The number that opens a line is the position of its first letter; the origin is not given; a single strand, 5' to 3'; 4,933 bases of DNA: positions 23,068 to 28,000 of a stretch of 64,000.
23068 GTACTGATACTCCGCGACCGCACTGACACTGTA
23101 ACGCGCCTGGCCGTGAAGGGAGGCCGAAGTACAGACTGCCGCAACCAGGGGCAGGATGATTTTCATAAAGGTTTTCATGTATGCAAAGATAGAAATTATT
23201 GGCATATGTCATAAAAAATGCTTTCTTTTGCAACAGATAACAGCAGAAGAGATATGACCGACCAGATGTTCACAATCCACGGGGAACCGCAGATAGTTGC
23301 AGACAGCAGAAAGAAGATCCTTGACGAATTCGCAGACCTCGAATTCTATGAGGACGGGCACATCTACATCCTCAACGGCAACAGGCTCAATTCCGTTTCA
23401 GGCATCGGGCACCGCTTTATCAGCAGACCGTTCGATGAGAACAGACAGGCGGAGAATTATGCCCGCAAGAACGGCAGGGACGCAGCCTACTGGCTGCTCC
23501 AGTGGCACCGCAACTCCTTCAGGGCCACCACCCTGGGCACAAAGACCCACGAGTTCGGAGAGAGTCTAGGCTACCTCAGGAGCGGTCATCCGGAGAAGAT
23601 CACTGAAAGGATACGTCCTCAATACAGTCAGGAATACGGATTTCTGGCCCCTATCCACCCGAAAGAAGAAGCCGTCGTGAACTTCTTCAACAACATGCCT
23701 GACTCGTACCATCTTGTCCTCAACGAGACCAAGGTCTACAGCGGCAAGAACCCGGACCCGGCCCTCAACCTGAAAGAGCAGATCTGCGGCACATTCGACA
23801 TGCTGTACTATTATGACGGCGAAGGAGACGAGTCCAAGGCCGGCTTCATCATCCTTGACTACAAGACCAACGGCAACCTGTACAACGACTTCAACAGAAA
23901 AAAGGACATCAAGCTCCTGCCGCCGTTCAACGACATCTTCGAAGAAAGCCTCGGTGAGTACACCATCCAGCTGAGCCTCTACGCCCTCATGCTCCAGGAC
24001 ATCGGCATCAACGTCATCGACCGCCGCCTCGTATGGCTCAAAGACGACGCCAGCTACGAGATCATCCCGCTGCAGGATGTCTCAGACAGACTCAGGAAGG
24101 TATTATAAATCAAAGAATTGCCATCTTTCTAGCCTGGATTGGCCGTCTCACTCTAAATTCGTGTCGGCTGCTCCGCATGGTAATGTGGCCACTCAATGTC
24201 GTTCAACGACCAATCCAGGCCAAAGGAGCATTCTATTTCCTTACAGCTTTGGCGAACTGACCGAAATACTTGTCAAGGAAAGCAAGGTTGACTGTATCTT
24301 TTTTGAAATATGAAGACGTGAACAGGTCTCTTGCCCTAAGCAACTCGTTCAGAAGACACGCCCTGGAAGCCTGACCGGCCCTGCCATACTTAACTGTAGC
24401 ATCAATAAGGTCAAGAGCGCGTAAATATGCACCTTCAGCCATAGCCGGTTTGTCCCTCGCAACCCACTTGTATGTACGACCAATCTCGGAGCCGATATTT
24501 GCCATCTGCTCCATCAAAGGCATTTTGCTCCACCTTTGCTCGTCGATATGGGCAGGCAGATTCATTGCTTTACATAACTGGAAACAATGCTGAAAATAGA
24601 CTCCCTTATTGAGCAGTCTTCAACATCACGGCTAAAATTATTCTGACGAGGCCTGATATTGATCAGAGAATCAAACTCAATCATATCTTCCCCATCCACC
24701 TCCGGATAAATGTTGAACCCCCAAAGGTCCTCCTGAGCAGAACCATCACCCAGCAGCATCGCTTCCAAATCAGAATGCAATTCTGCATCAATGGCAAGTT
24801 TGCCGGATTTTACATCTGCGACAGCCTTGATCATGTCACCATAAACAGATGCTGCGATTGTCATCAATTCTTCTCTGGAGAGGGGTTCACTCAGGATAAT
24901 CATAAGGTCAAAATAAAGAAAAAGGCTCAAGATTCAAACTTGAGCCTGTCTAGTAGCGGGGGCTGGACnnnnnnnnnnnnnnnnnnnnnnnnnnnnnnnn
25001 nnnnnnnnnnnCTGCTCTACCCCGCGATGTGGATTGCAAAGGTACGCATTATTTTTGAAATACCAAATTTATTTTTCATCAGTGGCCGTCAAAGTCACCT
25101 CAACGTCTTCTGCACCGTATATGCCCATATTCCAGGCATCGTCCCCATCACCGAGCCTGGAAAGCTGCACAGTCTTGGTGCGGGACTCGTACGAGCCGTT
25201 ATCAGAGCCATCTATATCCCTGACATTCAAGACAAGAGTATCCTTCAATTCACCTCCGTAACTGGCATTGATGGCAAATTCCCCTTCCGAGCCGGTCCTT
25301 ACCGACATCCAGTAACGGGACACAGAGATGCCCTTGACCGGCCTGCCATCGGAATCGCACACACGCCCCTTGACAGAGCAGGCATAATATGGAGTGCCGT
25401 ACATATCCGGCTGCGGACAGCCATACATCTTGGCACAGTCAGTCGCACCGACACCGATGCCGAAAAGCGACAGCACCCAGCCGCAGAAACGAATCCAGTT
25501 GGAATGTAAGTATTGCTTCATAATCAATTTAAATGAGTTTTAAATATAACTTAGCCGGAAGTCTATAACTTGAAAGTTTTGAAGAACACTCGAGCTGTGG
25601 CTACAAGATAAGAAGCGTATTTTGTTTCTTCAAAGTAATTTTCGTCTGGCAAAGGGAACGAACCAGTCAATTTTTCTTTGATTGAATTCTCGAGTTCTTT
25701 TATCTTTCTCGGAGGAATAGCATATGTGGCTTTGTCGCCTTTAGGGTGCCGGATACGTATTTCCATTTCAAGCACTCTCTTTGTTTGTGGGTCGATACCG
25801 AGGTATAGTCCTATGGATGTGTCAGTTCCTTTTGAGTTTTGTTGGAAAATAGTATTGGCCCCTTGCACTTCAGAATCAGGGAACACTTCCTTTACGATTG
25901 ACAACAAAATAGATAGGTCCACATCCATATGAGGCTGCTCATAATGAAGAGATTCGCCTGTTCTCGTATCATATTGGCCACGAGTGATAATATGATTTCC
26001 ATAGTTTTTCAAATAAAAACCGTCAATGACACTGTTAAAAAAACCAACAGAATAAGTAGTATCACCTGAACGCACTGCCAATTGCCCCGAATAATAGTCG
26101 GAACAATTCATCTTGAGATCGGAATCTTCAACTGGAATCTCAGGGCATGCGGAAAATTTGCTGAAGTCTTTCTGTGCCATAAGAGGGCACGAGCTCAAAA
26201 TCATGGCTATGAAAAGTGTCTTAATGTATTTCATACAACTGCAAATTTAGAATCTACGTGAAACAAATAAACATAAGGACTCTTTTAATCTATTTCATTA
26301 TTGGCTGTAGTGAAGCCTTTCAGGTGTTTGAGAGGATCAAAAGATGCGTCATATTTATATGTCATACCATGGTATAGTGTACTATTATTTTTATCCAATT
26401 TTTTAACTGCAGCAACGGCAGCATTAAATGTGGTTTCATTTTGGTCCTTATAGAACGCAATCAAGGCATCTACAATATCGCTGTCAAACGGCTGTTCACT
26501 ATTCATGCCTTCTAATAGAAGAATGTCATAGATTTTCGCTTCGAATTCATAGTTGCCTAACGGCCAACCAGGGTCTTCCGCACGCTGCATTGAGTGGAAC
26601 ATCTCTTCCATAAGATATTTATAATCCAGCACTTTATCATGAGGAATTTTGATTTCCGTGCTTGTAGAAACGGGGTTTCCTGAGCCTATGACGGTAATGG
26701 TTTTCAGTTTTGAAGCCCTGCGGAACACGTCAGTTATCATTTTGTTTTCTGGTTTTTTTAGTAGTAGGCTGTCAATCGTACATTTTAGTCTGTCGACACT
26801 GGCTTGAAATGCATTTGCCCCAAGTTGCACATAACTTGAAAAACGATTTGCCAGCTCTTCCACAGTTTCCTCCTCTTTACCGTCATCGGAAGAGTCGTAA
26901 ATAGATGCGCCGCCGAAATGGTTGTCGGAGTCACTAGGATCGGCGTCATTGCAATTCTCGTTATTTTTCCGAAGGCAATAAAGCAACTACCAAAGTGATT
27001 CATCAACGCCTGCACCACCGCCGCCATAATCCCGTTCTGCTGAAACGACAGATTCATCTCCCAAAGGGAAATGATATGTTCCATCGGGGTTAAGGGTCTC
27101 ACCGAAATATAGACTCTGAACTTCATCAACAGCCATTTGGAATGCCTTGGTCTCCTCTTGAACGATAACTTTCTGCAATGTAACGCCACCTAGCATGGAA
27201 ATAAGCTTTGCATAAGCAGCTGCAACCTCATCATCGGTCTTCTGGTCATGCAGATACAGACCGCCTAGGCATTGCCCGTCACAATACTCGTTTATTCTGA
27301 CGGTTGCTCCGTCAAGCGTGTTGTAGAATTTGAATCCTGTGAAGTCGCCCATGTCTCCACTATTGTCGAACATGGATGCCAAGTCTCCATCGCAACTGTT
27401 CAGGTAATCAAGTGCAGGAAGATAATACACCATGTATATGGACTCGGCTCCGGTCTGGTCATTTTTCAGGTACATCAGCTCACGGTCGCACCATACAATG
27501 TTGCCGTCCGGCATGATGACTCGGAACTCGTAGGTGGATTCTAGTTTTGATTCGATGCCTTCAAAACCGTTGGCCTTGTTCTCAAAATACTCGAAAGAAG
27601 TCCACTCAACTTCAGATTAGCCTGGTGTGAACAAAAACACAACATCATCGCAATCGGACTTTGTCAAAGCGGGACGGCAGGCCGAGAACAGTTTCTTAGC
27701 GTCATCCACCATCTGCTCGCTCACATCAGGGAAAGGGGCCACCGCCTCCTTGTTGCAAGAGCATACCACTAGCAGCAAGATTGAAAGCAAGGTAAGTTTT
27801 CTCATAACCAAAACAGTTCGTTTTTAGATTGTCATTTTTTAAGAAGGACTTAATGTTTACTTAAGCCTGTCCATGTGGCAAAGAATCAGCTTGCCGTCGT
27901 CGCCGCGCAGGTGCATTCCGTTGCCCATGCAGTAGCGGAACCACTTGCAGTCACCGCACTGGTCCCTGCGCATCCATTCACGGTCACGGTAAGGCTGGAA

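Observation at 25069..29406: Radical SAM/SPASM enzyme translationally coupled to a Cys-motif lipoprotein, with a second lipoprotein paralog 3.4 kb away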

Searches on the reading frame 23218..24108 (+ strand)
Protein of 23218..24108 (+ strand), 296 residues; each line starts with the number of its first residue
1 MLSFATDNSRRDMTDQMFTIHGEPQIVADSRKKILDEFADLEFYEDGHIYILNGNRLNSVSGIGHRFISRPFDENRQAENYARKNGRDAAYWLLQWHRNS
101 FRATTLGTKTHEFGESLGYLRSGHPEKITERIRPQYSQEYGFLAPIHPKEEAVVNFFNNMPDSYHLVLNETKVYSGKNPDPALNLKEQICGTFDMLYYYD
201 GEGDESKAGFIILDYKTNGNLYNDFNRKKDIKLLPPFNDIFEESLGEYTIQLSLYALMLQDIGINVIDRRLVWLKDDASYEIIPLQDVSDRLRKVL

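Call 3: search_protein_families(library=ncbifam, proteins=[window:23218-24108:+], max_evalue=0.01)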
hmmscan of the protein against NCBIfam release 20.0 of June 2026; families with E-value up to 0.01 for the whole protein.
window:23218-24108:+ (296 aa): 0 families

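Call 4: search_protein_families(library=pfam, proteins=[window:23218-24108:+], max_evalue=0.01)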
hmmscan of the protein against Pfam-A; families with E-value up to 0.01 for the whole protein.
window:23218-24108:+ (296 aa): 0 families

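Call 24: search_protein_families(library=phrogs, proteins=[window:23218-24108:+], max_evalue=0.01)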
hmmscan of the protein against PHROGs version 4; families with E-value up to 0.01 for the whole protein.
window:23218-24108:+ (296 aa): 1 family
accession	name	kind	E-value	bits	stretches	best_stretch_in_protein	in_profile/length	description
phrog_298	-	DNA, RNA and nucleotide metabolism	5.2e-22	79.5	1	36-277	44-230/293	exonuclease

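Call 76: search_protein_families(library=padloc, proteins=[window:23218-24108:+], max_evalue=0.001)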
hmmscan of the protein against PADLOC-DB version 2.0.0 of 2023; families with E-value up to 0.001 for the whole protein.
window:23218-24108:+ (296 aa): 0 families

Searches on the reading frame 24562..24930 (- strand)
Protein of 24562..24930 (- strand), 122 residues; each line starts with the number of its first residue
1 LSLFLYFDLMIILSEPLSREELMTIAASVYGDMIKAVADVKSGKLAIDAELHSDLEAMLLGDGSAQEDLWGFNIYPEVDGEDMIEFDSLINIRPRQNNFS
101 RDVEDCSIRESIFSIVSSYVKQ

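Call 3: search_protein_families(library=ncbifam, proteins=[window:24562-24930:-], max_evalue=0.01)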
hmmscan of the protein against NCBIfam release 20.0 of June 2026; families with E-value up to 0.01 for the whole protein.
window:24562-24930:- (122 aa): 0 families

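Call 4: search_protein_families(library=pfam, proteins=[window:24562-24930:-], max_evalue=0.01)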
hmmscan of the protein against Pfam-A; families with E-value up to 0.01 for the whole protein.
window:24562-24930:- (122 aa): 1 family
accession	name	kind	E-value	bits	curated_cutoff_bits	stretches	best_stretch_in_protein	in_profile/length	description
PF18924.5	DUF5674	-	5.7e-39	133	27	1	11-117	1-107/109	Protein of unknown function (DUF5674)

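Call 24: search_protein_families(library=phrogs, proteins=[window:24562-24930:-], max_evalue=0.01)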
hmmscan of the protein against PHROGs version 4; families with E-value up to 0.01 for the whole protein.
window:24562-24930:- (122 aa): 0 families

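Call 76: search_protein_families(library=padloc, proteins=[window:24562-24930:-], max_evalue=0.001)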
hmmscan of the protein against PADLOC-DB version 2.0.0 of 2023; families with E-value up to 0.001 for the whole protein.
window:24562-24930:- (122 aa): 0 families

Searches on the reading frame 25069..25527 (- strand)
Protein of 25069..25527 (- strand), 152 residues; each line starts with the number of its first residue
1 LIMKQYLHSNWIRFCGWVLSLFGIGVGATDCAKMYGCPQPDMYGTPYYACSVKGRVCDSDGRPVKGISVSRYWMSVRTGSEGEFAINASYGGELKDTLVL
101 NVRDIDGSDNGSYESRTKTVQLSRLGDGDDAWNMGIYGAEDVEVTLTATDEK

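Call 3: search_protein_families(library=ncbifam, proteins=[window:25069-25527:-], max_evalue=0.01)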
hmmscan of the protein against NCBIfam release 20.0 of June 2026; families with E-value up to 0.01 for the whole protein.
window:25069-25527:- (152 aa): 1 family
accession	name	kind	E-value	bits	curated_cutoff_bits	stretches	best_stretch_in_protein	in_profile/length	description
TIGR04134.1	lipo_with_rSAM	hypoth_equivalog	2e-17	63.6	39.8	1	11-146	2-148/150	radical SAM-associated putative lipoprotein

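Call 4: search_protein_families(library=pfam, proteins=[window:25069-25527:-], max_evalue=0.01)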
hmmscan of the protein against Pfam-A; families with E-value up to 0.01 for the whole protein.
window:25069-25527:- (152 aa): 1 family
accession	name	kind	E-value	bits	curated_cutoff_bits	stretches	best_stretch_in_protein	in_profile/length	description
PF13620.12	CarboxypepD_reg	-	0.00012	22.8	32.3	1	51-88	1-44/82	Carboxypeptidase regulatory-like domain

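Call 76: search_protein_families(library=padloc, proteins=[window:25069-25521:-], max_evalue=0.001)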
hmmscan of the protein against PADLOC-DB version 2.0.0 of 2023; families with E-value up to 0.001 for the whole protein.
window:25069-25521:- (150 aa): 0 families

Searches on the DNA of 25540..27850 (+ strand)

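Call 71: search_dna_similar(query=window:25540-27850:+, collection=phages, mode=distant, max_rows=5)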
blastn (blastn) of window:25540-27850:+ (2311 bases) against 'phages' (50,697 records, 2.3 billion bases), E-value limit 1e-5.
No match.

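Call 72: search_dna_similar(query=window:25540-27850:+, collection=plasmids, mode=distant, max_rows=5)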
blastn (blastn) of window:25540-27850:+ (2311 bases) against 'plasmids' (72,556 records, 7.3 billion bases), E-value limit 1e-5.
No match.

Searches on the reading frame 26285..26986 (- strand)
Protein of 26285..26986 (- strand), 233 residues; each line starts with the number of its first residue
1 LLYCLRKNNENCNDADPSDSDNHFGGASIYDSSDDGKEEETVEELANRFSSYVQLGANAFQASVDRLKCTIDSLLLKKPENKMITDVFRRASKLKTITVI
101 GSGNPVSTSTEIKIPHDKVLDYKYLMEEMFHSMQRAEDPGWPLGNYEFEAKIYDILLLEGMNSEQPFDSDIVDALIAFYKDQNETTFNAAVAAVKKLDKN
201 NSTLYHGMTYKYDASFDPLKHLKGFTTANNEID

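Call 3: search_protein_families(library=ncbifam, proteins=[window:26285-26986:-], max_evalue=0.01)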
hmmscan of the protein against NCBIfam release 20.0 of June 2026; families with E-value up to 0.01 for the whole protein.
window:26285-26986:- (233 aa): 0 families

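Call 4: search_protein_families(library=pfam, proteins=[window:26285-26986:-], max_evalue=0.01)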
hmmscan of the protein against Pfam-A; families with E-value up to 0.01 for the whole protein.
window:26285-26986:- (233 aa): 1 family
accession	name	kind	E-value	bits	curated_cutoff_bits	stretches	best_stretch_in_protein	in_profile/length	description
PF21640.2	LytM_N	-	0.006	17.2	27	0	123-152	19-48/88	LytM, N-terminal domain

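Call 24: search_protein_families(library=phrogs, proteins=[window:26285-26986:-], max_evalue=0.01)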
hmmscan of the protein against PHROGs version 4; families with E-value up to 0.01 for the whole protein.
window:26285-26986:- (233 aa): 0 families

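Call 76: search_protein_families(library=padloc, proteins=[window:26285-26986:-], max_evalue=0.001)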
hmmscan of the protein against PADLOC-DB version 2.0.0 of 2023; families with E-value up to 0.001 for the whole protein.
window:26285-26986:- (233 aa): 0 families
